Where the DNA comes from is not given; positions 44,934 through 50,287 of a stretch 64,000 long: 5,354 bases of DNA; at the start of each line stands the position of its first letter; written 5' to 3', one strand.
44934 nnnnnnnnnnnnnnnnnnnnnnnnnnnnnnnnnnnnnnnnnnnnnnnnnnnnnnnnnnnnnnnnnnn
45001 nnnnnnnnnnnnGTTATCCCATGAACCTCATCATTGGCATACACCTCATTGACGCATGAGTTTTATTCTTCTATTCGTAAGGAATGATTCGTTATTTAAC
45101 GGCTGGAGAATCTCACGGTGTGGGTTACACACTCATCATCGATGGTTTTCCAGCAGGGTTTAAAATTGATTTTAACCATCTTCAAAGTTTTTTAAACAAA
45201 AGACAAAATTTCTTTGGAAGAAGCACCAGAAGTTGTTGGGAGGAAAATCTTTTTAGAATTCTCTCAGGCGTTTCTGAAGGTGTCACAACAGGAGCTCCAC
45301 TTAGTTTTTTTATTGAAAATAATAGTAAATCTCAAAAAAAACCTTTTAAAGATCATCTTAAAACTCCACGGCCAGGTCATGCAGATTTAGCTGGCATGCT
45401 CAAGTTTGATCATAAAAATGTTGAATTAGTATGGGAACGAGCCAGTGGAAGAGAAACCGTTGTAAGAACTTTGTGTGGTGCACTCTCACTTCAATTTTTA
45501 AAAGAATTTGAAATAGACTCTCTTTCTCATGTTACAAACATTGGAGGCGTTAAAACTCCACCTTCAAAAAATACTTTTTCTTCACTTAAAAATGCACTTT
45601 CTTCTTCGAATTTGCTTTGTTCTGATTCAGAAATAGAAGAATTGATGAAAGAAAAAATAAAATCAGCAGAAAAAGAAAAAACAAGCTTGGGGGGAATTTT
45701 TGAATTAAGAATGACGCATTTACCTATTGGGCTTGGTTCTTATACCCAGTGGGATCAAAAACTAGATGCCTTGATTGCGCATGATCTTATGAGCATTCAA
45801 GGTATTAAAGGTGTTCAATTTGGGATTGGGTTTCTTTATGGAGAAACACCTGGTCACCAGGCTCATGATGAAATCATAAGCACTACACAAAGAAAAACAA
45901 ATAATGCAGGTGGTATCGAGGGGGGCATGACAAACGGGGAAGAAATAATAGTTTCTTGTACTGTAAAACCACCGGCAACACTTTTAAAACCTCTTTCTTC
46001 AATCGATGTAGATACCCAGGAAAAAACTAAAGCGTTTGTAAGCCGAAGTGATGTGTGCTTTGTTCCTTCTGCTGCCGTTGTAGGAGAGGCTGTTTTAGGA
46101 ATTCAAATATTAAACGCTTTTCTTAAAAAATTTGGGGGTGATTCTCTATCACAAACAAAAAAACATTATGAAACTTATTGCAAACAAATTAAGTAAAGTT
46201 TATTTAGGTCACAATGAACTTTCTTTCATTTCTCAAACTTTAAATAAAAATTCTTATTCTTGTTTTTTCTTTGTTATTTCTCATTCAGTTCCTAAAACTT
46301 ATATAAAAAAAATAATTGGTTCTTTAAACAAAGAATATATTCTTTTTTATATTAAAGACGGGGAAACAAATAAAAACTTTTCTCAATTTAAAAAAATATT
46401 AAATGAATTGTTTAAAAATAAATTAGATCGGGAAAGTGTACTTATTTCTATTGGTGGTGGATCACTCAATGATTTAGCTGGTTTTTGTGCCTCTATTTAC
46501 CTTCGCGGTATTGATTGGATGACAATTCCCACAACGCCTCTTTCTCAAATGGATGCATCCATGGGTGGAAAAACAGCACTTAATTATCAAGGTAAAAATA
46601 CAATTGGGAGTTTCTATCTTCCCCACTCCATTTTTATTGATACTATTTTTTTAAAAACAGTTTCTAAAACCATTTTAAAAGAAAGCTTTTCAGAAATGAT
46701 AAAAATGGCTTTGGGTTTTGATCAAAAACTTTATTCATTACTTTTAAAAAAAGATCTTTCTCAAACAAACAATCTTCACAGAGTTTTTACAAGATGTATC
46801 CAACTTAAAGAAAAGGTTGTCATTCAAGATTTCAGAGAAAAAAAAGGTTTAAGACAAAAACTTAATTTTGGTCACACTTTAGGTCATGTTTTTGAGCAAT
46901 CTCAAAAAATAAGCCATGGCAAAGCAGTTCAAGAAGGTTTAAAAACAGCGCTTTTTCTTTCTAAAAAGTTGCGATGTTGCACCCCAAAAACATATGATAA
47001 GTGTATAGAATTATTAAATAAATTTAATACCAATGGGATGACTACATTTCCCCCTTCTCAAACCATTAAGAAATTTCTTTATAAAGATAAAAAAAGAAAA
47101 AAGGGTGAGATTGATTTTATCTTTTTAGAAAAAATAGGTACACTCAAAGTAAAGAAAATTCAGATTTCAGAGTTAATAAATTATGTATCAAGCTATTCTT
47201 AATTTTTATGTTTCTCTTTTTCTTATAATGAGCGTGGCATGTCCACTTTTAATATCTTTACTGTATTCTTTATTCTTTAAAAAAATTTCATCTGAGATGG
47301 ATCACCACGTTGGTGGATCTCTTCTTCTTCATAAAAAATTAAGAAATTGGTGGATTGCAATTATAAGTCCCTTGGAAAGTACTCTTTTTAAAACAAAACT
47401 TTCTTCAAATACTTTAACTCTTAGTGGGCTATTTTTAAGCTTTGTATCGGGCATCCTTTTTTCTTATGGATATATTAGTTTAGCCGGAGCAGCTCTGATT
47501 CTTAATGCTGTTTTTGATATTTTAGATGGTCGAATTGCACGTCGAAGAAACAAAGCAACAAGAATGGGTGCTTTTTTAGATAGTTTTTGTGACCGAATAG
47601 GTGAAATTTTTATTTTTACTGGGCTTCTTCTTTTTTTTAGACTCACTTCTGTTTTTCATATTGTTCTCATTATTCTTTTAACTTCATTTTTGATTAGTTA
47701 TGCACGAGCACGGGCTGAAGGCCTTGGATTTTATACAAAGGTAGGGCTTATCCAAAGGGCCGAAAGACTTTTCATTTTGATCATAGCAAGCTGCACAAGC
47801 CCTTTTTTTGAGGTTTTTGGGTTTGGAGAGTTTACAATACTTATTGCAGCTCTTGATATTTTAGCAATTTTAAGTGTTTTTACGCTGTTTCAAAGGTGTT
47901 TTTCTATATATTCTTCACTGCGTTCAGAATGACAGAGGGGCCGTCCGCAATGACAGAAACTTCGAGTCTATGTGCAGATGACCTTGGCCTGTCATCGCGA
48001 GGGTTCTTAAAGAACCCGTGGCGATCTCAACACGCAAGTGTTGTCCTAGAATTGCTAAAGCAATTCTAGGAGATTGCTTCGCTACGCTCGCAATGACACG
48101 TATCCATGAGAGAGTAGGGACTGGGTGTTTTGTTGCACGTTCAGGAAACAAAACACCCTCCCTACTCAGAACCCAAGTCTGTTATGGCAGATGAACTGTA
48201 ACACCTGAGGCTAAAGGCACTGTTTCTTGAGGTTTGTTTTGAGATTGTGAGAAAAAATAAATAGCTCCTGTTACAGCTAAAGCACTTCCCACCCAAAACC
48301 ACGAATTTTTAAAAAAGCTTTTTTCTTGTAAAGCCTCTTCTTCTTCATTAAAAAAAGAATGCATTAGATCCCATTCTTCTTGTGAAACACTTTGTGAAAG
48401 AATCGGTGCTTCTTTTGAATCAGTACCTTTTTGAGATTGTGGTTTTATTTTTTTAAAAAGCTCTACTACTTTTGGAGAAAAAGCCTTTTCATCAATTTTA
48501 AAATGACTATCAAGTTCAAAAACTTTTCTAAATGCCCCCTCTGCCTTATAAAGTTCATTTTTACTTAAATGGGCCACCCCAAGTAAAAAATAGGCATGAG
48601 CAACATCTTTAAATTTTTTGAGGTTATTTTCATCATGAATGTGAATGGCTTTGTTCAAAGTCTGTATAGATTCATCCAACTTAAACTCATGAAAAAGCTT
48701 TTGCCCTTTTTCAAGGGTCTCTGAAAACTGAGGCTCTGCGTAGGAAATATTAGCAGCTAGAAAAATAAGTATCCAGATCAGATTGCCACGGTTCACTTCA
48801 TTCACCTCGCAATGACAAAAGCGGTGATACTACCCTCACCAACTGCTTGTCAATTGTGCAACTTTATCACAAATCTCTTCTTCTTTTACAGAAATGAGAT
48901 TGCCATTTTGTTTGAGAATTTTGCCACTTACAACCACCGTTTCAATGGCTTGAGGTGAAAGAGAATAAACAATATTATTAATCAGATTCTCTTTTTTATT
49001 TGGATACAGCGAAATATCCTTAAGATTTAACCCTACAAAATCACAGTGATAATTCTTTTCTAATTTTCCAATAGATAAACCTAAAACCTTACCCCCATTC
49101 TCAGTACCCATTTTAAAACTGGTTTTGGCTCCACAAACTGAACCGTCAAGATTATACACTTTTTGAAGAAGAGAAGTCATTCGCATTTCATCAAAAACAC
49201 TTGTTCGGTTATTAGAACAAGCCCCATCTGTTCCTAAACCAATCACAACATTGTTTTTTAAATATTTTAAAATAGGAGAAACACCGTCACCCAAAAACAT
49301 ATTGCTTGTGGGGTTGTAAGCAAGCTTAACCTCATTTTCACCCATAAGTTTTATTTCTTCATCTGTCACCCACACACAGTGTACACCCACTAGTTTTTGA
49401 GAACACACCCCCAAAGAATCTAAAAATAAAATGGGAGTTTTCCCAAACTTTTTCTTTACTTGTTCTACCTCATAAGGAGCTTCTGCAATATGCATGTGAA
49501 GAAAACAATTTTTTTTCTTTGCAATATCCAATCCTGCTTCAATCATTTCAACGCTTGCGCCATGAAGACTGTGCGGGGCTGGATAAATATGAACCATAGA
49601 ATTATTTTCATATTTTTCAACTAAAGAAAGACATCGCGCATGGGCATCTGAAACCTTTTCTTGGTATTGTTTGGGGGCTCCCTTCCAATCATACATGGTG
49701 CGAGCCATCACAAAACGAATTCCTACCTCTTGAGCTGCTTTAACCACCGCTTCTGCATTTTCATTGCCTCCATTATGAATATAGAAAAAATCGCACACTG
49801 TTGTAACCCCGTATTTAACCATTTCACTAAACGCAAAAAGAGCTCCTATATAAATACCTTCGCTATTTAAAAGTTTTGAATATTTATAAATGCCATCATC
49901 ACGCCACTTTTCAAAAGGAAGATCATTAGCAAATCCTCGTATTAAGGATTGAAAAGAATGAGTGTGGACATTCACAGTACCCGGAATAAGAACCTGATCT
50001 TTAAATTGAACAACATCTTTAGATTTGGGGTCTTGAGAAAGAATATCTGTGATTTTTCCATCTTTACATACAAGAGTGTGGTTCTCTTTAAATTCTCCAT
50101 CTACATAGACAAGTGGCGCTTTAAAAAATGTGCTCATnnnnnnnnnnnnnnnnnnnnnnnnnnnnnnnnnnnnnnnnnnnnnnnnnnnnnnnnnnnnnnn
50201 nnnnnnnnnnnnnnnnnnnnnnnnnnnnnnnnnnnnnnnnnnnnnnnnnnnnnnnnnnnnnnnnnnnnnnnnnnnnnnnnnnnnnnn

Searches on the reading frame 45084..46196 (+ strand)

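Call 52: search_protein_families(library=pfam, proteins=[window:45084-46196:+], max_evalue=0.0001)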
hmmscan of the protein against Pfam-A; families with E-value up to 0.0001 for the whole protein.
window:45084-46196:+ (370 aa): 1 family
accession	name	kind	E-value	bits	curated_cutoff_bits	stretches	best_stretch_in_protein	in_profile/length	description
PF01264.26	Chorismate_synt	-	1.2e-99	333.6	27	1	2-347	1-327/327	Chorismate synthase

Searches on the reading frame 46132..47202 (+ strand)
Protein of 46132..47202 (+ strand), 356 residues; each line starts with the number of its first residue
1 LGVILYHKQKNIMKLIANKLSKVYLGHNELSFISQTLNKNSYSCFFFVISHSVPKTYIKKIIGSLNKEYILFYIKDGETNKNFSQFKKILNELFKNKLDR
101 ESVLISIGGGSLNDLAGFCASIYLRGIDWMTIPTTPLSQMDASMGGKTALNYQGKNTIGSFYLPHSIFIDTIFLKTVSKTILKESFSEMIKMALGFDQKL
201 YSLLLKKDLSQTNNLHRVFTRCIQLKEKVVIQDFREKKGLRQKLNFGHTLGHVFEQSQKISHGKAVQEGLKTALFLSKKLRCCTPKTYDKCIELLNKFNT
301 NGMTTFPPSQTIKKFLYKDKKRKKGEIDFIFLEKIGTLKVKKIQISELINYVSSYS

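Call 52: search_protein_families(library=pfam, proteins=[window:46132-47202:+], max_evalue=0.0001)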
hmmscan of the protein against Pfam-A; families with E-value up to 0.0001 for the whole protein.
window:46132-47202:+ (356 aa): 4 families
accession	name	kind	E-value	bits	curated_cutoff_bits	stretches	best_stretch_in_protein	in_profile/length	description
PF01761.26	DHQ_synthase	-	1.7e-37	128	24.2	1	73-181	3-112/115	3-dehydroquinate synthase N-terminal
PF24621.2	DHQS_C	-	1.6e-26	93.4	27.6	1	186-321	2-143/144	3-dehydroquinate synthase C-terminal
PF13685.12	Fe-ADH_2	-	6.8e-07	29.8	28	1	26-175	3-146/149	Iron-containing alcohol dehydrogenase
PF00465.25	Fe-ADH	-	1.6e-05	25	31.3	1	22-135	3-130/168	Iron-containing alcohol dehydrogenase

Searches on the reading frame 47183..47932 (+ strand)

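Call 52: search_protein_families(library=pfam, proteins=[window:47183-47932:+], max_evalue=0.0001)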
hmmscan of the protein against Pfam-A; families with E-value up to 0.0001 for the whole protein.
window:47183-47932:+ (249 aa): 1 family
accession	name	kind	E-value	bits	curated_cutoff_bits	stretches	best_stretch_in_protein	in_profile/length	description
PF01066.26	CDP-OH_P_transf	-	6e-18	66.1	22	1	75-202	4-130/152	CDP-alcohol phosphatidyltransferase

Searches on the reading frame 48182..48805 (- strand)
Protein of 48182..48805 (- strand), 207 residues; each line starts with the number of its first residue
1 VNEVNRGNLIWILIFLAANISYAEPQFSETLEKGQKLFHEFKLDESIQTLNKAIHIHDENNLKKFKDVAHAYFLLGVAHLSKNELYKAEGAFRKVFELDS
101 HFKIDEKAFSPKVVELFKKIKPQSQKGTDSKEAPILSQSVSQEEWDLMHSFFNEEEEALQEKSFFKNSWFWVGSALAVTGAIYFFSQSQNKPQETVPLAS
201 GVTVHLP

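Call 52: search_protein_families(library=pfam, proteins=[window:48182-48805:-], max_evalue=0.0001)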
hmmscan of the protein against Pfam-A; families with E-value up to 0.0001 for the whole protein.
window:48182-48805:- (207 aa): 2 families
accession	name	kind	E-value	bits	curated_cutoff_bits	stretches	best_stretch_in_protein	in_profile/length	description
PF00515.34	TPR_1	-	7e-06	26.1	27.8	0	71-102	3-34/34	Tetratricopeptide repeat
PF07719.23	TPR_2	-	3.4e-05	24.1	27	0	69-100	1-32/34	Tetratricopeptide repeat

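Call 69: find_homologous_proteins(query=window:48185-48805:-, max_evalue=1e-10)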
Query window:48185-48805:- (207 aa): 2 proteins with E <= 1e-10 among 295 candidates.
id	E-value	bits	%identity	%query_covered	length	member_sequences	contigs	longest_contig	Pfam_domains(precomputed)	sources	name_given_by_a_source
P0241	5.4e-129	446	100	99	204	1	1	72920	PF00515.35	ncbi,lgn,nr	ncbi:MAG: tetratricopeptide repeat protein [Deltaproteobacteria bacterium]|nr:tetratricopeptide repe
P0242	8.3e-97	341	79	99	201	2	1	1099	PF00515.35,PF13181.13,PF07719.24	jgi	-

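Call 70: find_encoding_contigs(protein=P0241, flank=10000, max_places=10)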
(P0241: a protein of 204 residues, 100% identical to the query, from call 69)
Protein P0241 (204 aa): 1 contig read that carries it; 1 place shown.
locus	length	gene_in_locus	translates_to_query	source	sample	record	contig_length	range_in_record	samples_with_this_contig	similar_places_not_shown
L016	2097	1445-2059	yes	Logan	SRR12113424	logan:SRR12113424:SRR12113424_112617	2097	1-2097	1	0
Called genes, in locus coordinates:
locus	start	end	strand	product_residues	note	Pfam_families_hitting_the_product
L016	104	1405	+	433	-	PF01979:Amidohydro_1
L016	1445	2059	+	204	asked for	PF00515:TPR_1 (faint)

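Call 71: find_encoding_contigs(protein=P0242, flank=10000, max_places=10)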
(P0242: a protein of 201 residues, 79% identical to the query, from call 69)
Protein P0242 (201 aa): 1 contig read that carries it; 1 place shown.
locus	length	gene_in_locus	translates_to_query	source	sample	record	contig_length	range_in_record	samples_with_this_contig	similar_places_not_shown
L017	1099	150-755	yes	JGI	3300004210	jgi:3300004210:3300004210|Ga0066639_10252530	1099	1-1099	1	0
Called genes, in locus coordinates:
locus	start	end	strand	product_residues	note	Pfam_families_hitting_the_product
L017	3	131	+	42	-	?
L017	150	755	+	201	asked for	PF00515:TPR_1 (faint), PF07719:TPR_2 (faint), PF13181:TPR_8 (faint)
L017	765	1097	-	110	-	?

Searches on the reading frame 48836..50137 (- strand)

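Call 52: search_protein_families(library=pfam, proteins=[window:48836-50137:-], max_evalue=0.0001)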
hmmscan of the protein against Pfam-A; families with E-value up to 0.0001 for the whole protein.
window:48836-50137:- (433 aa): 1 family
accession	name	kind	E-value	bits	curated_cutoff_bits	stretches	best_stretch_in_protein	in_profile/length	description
PF01979.26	Amidohydro_1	-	7.5e-57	193.5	25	1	49-408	1-345/345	Amidohydrolase family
